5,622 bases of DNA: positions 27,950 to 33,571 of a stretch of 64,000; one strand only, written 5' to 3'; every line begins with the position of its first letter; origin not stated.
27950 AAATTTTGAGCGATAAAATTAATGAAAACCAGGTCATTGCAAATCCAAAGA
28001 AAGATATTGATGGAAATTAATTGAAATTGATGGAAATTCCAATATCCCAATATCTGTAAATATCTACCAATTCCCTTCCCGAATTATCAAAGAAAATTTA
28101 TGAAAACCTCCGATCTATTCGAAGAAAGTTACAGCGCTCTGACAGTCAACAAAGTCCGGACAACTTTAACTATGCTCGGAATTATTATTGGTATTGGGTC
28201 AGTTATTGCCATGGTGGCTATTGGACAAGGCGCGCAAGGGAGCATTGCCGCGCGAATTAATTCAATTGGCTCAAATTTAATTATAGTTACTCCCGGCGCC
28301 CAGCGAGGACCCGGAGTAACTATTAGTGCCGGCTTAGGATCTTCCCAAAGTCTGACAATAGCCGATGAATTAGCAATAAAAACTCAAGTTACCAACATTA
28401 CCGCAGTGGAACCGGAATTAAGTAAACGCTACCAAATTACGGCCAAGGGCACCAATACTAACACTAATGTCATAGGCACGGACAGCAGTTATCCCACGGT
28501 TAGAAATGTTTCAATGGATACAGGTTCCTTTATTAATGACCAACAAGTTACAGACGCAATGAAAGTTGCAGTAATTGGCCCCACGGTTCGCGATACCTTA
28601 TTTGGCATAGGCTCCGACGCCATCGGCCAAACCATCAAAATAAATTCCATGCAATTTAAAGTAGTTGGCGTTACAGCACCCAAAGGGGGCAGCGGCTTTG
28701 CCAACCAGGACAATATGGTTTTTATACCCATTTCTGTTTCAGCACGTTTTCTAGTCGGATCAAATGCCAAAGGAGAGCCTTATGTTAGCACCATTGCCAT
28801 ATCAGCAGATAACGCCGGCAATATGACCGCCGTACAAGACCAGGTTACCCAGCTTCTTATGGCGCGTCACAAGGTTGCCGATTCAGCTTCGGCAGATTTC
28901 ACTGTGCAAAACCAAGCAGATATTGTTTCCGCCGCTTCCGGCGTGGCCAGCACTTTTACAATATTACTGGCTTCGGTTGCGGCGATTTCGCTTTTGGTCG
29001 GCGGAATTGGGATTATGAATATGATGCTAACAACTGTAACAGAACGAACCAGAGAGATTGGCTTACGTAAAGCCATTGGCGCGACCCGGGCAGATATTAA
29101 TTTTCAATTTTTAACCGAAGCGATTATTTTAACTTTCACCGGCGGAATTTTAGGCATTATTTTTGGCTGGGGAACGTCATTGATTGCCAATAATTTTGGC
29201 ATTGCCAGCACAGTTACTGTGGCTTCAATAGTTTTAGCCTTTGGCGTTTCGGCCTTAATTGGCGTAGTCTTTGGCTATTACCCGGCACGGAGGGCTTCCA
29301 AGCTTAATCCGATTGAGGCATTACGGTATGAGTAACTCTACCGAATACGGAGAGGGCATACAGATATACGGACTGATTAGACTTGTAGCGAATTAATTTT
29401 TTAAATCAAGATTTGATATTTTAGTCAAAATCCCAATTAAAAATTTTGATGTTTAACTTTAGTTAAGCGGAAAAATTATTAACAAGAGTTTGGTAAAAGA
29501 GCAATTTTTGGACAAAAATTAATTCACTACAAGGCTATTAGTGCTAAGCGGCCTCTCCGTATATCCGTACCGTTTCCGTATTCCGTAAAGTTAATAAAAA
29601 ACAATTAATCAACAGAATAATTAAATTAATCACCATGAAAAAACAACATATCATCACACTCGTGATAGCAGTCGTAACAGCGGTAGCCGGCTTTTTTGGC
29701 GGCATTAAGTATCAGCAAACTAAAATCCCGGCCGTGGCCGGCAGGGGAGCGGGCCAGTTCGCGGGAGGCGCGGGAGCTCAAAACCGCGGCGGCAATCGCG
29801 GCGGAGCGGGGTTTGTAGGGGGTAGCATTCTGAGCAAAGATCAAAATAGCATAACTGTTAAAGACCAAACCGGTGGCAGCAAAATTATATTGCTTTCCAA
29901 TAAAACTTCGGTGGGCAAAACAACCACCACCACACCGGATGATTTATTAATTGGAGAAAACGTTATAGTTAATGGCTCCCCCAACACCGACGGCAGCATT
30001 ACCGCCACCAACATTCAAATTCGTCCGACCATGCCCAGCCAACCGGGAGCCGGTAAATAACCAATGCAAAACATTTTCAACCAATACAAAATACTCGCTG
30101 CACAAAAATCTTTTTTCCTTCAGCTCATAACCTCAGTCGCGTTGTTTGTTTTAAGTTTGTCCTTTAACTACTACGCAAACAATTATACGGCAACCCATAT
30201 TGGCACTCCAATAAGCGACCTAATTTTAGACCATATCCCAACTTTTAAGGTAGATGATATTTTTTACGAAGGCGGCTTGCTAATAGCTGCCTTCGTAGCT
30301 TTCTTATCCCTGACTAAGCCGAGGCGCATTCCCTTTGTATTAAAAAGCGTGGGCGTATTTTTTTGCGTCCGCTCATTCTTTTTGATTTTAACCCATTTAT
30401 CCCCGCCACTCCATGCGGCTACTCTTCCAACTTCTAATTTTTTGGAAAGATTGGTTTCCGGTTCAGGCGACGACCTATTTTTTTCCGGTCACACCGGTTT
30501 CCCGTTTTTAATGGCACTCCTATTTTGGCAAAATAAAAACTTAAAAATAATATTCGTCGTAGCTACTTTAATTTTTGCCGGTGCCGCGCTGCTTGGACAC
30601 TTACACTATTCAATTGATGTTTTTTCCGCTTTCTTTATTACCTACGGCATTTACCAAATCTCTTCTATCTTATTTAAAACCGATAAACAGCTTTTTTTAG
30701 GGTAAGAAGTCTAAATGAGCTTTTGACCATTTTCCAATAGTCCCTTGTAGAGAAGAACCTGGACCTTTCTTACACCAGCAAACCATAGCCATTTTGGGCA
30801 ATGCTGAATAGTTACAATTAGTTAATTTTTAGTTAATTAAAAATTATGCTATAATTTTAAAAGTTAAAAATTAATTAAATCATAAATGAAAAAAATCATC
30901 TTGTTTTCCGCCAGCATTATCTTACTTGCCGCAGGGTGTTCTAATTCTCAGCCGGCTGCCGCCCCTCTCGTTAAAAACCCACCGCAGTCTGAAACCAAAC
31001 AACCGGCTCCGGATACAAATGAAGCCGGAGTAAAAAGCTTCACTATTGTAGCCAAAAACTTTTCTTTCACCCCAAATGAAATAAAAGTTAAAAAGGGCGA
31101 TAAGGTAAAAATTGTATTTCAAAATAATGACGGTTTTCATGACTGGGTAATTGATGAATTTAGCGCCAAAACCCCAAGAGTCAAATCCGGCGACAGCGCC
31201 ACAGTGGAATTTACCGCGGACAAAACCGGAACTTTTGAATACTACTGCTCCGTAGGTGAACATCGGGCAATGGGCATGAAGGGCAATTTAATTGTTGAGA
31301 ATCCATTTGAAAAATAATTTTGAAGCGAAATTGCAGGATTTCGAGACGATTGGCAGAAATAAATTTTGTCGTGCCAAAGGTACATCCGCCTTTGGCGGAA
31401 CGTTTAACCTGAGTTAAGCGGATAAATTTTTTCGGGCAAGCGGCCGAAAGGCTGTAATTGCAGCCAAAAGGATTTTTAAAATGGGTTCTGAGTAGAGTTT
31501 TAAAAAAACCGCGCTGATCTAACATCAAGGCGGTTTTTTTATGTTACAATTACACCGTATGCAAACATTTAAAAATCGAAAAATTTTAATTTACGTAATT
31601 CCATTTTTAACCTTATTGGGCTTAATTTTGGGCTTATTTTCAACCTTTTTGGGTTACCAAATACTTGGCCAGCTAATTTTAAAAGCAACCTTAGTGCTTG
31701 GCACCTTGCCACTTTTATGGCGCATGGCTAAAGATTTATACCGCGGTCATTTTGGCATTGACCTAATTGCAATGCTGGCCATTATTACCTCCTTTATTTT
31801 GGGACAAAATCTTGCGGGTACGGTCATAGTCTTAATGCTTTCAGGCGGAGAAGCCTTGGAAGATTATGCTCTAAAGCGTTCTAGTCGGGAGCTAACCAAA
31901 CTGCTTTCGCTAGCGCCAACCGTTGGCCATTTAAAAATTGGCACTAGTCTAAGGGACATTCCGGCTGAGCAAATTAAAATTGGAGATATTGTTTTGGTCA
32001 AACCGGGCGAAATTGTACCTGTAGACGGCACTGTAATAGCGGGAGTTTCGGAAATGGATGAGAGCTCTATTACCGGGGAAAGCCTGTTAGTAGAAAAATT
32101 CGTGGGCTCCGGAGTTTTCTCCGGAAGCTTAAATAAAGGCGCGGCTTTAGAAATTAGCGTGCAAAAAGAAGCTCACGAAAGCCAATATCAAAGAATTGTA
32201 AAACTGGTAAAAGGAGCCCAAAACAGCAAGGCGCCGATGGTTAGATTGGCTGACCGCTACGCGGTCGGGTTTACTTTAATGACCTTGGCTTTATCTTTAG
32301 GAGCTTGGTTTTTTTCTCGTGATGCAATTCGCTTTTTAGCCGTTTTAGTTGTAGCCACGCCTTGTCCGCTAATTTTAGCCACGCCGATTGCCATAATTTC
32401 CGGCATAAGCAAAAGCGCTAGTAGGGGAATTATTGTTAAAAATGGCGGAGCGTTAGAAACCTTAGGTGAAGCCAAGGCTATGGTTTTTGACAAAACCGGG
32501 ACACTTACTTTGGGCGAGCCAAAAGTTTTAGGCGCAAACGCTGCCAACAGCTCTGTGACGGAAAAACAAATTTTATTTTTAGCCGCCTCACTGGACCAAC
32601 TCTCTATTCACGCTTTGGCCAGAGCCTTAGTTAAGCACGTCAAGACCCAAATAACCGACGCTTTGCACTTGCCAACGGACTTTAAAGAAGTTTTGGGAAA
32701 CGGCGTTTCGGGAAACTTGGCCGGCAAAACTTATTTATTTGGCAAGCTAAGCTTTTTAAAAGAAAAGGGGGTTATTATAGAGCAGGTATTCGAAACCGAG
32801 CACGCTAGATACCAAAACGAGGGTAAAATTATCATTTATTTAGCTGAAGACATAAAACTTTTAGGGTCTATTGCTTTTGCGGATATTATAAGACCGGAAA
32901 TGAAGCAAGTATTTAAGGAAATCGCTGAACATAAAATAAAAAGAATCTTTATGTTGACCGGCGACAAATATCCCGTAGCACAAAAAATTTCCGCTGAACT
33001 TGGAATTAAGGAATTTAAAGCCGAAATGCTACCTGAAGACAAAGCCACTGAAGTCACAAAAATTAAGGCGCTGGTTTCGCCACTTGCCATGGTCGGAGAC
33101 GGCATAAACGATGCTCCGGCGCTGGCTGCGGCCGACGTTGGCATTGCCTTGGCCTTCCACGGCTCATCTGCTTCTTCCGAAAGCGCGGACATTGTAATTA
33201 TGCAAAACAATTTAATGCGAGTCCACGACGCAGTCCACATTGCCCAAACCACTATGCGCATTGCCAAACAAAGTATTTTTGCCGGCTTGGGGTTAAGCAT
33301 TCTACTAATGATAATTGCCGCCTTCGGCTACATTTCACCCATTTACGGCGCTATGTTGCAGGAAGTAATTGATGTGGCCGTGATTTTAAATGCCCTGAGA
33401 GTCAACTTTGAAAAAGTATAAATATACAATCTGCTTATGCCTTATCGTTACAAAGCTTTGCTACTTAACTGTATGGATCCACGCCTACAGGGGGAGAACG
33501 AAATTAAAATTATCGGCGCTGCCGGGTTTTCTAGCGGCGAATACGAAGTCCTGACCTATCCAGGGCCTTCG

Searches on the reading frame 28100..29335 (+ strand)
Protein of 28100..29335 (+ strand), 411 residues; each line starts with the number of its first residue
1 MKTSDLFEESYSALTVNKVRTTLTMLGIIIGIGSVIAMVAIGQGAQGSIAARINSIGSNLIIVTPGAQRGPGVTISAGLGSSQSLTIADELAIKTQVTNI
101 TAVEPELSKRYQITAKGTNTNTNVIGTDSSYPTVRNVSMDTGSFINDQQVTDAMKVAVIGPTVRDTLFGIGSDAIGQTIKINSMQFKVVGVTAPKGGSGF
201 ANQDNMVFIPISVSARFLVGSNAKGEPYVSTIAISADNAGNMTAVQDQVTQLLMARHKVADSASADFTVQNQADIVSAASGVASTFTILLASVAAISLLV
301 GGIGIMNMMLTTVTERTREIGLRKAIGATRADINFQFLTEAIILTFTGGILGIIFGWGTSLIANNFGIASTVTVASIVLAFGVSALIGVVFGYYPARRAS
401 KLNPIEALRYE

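Call 38: search_protein_families(library=pfam, proteins=[window:28100-29335:+])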
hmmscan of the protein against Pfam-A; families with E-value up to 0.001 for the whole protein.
window:28100-29335:+ (411 aa): 2 families
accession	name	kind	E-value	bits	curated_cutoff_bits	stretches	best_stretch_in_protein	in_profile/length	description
PF12704.14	MacB_PCD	-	1.5e-45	156.4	27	1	21-252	1-207/207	MacB-like periplasmic core domain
PF02687.27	FtsX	-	7.7e-23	81.3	25.5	1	292-404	2-120/120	FtsX-like permease C-terminal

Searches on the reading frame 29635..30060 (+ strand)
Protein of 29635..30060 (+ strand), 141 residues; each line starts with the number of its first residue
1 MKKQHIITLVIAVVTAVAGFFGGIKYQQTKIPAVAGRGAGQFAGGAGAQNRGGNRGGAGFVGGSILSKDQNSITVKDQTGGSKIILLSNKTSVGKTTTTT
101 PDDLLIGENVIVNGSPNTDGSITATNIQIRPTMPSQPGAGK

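Call 38: search_protein_families(library=pfam, proteins=[window:29635-30060:+])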
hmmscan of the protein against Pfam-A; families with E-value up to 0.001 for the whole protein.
window:29635-30060:+ (141 aa): 1 family
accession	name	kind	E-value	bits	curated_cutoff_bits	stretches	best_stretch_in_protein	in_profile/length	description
PF18914.6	DUF5666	-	0.00039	21.1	27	1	63-127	2-59/60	Domain of unknown function (DUF5666)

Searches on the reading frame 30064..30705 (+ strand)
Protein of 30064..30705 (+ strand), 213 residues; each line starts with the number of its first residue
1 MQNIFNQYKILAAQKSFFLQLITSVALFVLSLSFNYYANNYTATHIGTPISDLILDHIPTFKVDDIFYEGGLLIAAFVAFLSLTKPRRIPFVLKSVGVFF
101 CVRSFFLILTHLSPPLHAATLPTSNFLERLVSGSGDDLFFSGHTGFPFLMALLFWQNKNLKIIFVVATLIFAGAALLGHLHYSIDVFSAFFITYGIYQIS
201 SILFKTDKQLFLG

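Call 38: search_protein_families(library=pfam, proteins=[window:30064-30705:+])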
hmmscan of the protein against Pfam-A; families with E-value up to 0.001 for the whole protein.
window:30064-30705:+ (213 aa): 1 family
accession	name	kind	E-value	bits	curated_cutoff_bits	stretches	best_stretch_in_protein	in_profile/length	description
PF14360.12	PAP2_C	-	2.6e-09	38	27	1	137-199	4-71/74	PAP2 superfamily C-terminal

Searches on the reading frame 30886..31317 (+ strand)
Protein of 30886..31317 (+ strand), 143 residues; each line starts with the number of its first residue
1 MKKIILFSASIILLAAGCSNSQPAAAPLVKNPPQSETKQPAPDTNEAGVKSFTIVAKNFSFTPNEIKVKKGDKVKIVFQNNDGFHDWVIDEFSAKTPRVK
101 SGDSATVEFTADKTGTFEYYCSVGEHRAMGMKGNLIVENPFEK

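Call 38: search_protein_families(library=pfam, proteins=[window:30886-31317:+])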
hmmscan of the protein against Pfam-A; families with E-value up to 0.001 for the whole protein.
window:30886-31317:+ (143 aa): 4 families
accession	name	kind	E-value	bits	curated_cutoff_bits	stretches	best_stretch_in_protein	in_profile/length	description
PF13473.12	Cupredoxin_1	-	1.8e-14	54.1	27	1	45-137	16-104/104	Cupredoxin-like domain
PF00127.26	Copper-bind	-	2.2e-11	44.5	21.2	1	56-138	9-99/99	Copper binding proteins, plastocyanin/azurin family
PF07731.20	Cu-oxidase_2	-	2e-08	34.5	20.4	1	93-139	89-135/137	Multicopper oxidase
PF07732.21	Cu-oxidase_3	-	4.8e-07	30.3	21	1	54-140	17-117/119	Multicopper oxidase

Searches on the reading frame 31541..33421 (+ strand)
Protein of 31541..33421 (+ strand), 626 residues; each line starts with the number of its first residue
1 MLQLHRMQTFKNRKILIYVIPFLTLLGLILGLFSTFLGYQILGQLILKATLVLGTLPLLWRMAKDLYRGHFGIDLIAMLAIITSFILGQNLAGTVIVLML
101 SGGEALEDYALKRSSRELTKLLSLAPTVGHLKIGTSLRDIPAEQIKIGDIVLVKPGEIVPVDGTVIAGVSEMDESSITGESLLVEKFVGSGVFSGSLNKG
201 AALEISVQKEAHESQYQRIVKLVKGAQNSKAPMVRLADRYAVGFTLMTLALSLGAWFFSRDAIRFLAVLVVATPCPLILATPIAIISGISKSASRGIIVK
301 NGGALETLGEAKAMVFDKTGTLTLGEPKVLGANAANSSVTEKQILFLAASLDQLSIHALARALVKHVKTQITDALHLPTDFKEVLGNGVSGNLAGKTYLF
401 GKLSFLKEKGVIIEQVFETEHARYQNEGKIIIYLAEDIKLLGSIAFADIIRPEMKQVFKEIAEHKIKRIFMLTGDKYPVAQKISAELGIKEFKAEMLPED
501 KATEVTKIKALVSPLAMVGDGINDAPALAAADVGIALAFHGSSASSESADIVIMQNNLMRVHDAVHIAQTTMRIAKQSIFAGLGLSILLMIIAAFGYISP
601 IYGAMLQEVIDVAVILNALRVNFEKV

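Call 38: search_protein_families(library=pfam, proteins=[window:31541-33421:+])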
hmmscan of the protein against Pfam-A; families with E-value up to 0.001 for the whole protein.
window:31541-33421:+ (626 aa): 2 families
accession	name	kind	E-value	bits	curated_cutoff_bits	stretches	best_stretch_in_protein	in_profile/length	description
PF00122.25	E1-E2_ATPase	-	9.5e-45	152.8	28.1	1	129-294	7-180/181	E1-E2 ATPase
PF00702.32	Hydrolase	-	5.2e-28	99.2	26.4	1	312-532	2-191/191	haloacid dehalogenase-like hydrolase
